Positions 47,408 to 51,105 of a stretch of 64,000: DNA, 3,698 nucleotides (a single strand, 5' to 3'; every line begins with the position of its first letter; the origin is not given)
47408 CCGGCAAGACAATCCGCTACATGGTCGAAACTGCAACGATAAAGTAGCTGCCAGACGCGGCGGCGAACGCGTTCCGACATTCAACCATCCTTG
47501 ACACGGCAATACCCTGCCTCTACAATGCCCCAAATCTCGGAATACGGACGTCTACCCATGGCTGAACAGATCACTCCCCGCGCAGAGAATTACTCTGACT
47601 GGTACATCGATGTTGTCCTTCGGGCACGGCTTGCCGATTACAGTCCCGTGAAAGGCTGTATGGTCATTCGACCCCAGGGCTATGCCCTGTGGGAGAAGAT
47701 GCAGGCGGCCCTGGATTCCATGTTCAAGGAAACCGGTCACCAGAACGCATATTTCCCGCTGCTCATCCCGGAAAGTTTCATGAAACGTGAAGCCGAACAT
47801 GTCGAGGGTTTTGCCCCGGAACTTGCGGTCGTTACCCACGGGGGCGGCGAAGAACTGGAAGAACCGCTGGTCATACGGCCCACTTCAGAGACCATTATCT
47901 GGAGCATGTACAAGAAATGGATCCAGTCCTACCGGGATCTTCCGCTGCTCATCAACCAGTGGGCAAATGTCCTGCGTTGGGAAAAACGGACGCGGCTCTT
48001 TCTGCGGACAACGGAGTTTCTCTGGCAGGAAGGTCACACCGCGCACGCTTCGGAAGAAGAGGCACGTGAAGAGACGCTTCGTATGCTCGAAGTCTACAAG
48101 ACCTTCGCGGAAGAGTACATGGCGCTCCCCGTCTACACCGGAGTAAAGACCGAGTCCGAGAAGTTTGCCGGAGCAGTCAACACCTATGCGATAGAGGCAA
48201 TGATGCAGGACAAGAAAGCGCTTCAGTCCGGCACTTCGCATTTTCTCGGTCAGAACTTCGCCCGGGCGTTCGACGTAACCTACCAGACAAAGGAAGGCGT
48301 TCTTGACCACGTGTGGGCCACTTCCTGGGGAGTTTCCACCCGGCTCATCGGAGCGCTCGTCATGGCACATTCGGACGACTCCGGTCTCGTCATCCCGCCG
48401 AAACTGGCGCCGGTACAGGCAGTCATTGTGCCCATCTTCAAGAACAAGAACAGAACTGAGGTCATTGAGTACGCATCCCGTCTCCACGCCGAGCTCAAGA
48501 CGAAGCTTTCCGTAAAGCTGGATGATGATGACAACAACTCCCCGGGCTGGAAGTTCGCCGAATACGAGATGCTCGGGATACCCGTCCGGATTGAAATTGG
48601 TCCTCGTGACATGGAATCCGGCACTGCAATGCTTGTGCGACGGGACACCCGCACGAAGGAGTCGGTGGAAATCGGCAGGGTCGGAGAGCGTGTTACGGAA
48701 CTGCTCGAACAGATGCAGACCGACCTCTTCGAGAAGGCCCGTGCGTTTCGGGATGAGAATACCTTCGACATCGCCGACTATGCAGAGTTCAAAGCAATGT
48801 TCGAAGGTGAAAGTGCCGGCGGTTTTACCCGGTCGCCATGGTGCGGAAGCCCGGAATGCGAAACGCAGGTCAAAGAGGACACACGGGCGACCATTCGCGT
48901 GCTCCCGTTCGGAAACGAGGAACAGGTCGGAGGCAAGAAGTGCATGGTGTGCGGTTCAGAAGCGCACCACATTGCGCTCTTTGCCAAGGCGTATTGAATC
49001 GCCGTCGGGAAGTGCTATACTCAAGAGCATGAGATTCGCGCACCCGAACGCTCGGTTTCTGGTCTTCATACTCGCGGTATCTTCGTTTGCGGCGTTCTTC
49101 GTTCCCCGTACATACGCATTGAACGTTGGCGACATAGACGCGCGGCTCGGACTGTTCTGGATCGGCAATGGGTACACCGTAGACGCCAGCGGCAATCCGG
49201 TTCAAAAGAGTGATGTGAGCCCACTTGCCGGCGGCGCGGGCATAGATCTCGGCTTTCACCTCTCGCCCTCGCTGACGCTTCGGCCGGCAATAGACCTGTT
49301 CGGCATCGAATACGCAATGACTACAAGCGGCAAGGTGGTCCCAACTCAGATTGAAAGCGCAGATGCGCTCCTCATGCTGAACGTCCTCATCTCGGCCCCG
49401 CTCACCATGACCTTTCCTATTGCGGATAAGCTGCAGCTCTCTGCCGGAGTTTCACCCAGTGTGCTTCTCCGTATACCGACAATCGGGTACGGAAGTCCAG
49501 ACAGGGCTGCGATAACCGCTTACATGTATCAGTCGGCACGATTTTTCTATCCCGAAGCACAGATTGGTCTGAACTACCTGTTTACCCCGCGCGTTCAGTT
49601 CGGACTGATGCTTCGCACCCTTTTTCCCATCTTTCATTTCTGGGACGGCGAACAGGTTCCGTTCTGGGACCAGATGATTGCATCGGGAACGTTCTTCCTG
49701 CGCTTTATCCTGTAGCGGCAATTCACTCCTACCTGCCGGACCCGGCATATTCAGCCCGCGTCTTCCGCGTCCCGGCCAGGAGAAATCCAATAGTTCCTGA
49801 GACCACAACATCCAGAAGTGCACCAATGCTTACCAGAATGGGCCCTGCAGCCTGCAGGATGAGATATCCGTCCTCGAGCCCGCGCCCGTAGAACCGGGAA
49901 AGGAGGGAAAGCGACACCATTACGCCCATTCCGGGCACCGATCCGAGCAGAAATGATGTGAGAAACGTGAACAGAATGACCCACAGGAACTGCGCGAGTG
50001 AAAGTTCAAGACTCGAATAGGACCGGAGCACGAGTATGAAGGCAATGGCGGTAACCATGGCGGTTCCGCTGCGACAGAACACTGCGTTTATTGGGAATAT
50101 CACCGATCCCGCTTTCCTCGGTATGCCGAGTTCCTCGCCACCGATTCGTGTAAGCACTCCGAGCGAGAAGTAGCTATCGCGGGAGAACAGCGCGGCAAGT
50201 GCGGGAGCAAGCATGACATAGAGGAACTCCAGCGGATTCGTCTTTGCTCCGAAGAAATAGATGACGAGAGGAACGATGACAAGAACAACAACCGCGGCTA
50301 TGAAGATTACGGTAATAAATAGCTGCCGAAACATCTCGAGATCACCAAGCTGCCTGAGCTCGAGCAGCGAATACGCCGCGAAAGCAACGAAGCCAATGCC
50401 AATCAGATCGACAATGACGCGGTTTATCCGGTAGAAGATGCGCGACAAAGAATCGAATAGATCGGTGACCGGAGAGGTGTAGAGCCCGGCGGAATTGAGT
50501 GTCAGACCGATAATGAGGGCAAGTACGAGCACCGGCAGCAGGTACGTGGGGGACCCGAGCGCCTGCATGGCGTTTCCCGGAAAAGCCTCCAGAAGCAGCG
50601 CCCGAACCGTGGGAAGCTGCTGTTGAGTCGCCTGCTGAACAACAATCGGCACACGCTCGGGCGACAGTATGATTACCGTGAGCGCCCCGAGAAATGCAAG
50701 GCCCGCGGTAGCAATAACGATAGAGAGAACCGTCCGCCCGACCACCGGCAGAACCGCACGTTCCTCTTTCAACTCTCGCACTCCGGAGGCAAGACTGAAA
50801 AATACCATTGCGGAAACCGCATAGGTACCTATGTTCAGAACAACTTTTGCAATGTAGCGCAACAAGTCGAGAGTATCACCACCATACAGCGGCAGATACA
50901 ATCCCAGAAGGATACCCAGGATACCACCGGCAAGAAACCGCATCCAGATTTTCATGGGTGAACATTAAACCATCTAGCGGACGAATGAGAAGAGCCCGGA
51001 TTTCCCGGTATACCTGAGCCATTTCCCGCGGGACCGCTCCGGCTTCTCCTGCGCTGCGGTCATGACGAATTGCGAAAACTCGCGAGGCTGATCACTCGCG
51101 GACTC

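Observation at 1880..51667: Pervasive leaderless-mRNA architecture: -10 box 6-9 nt before start codons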

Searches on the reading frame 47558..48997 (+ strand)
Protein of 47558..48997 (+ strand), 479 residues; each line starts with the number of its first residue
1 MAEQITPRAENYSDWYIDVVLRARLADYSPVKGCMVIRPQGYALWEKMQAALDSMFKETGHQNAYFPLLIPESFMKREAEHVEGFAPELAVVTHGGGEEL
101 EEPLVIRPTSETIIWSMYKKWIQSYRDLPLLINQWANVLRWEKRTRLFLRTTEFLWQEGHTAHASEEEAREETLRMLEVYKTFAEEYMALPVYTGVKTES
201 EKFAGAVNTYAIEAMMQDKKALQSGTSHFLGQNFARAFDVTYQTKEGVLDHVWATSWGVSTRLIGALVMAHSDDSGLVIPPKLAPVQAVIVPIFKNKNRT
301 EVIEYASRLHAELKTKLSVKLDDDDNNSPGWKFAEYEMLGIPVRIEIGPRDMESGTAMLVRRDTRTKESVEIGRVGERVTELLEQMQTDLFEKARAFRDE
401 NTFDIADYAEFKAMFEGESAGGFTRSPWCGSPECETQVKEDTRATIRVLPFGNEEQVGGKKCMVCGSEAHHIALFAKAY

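Call 12: find_related_loci(query=window:47558-48997:+, collection=genome_contigs, flank=10000)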
Query window:47558-48997:+ (479 aa) in genome_contigs; peptide patterns used: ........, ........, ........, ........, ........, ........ (x = any residue, [..] = any of these).
600 stretches matched a pattern (row limit reached: there are more); 599 encode a relative of the query (tblastn E <= 1e-3); the best 80 are kept; 80 distinct loci.
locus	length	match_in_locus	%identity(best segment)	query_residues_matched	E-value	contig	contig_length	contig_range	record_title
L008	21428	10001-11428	73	1-479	0e+0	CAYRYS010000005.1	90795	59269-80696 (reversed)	MAG TPA_asm: uncultured Spirochaetales bacterium isolate SRP252850_co1_379 genome assembly, contig: NODE_216_length_9079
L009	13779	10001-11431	73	1-479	0e+0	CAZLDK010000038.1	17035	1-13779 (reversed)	MAG TPA_asm: uncultured Spirochaetaceae bacterium isolate SRP332253_co1_172 genome assembly, contig: NODE_5510_length_17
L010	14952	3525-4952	73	1-479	0e+0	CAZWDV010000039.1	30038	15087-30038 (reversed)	MAG TPA_asm: uncultured Sediminispirochaeta sp. isolate binchicken_co8_71 genome assembly, contig: NODE_2014_length_3003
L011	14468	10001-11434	72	1-479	0e+0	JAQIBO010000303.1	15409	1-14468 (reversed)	MAG: Spirochaeta sp. isolate GH27 k119_389086, whole genome shotgun sequence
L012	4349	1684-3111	70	1-479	0e+0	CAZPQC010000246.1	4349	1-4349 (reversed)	MAG TPA_asm: uncultured Spirochaetaceae bacterium isolate binchicken_co34_125 genome assembly, contig: NODE_37105_length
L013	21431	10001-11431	70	1-479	0e+0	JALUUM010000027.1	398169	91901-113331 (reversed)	MAG: Spirochaetales bacterium isolate 128-326_metabat1_scaf2bin.014 128-326_scaffold_2_c1, whole genome shotgun sequence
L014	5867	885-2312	67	1-479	0e+0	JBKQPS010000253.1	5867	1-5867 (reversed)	MAG: Spirochaetia bacterium isolate MGr1A1B1C__bin_146 MGr1A1B1C_000000227310, whole genome shotgun sequence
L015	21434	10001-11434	69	1-479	0e+0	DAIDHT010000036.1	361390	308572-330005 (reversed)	MAG TPA_asm: Spirochaetales bacterium isolate clean1873 k141_177980, whole genome shotgun sequence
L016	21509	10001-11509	66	1-479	0e+0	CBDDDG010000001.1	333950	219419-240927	MAG: Salinispira sp. isolate d360f53b-5d9a-44a8-9a98-b0cd9caa4a36 genome assembly, contig: contig_1, whole genome shotgu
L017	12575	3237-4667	70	1-479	0e+0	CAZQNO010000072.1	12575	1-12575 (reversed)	MAG TPA_asm: uncultured Spirochaetaceae bacterium isolate binchicken_co8_343 genome assembly, contig: NODE_9314_length_1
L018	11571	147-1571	65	1-479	0e+0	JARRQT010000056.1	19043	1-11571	MAG: Calditrichia bacterium isolate Spart_209_MAG scaffold_1809, whole genome shotgun sequence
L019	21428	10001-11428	67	1-479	0e+0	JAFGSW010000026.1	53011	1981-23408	MAG: Spirochaetales bacterium isolate Zod_Metabat.934 k87_3788783, whole genome shotgun sequence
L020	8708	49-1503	65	1-479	0e+0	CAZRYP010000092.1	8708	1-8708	MAG TPA_asm: uncultured Treponemataceae bacterium isolate SRP062349_co5_159 genome assembly, contig: NODE_4131_length_87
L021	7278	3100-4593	63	1-479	0e+0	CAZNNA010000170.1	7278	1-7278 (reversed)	MAG TPA_asm: uncultured Treponemataceae bacterium isolate SRP278314_co2_181 genome assembly, contig: NODE_14605_length_7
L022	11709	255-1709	64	1-479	0e+0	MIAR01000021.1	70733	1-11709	MAG: Spirochaetes bacterium GWB1_60_80 gwb1_scaffold_1693, whole genome shotgun sequence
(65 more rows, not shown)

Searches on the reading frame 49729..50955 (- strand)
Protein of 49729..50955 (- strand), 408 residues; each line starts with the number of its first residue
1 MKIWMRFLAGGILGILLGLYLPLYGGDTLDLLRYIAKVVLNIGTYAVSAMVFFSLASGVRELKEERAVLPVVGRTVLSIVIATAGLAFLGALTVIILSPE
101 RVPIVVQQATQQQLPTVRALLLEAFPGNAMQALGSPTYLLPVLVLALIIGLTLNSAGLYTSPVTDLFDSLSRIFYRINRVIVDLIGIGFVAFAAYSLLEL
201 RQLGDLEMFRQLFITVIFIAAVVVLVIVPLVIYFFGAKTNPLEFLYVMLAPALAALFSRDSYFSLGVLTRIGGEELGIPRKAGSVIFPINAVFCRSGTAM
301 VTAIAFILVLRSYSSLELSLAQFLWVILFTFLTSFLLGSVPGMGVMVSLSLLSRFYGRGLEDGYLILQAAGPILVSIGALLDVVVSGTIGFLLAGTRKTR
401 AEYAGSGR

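Call 8: find_encoding_contigs(protein=window:49729-50955:-, flank=10000, max_places=3)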
Protein window:49729-50955:- (408 aa): 3 contigs read that carry it; 3 places shown.
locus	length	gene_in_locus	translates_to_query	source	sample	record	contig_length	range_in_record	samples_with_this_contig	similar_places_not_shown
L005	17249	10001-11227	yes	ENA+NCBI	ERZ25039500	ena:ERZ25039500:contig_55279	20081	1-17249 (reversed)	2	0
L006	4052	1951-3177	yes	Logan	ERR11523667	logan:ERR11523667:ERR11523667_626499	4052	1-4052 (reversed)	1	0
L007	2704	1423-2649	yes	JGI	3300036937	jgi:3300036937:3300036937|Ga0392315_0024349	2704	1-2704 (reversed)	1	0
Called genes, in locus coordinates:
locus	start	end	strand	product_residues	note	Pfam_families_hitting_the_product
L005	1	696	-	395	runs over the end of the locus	PF01882:DUF58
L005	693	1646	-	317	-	PF20030:bpMoxR, PF00004:AAA (weak), PF07726:AAA_3, PF07728:AAA_5, PF17863:AAA_lid_2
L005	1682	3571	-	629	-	PF15902:Sortilin-Vps10 (faint), PF13200:DUF4015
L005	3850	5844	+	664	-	PF02446:Glyco_hydro_77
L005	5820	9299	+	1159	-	PF00128:Alpha-amylase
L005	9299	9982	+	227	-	-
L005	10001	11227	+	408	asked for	PF00375:SDF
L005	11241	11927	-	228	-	-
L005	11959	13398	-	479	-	PF00587:tRNA-synt_2b, PF03129:HGTP_anticodon, PF09180:ProRS-C_1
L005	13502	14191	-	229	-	PF10016:DUF2259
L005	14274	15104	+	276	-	-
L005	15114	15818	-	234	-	-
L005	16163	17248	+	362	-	?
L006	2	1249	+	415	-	?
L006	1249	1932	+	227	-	-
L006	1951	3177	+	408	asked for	PF00375:SDF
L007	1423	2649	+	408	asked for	PF00375:SDF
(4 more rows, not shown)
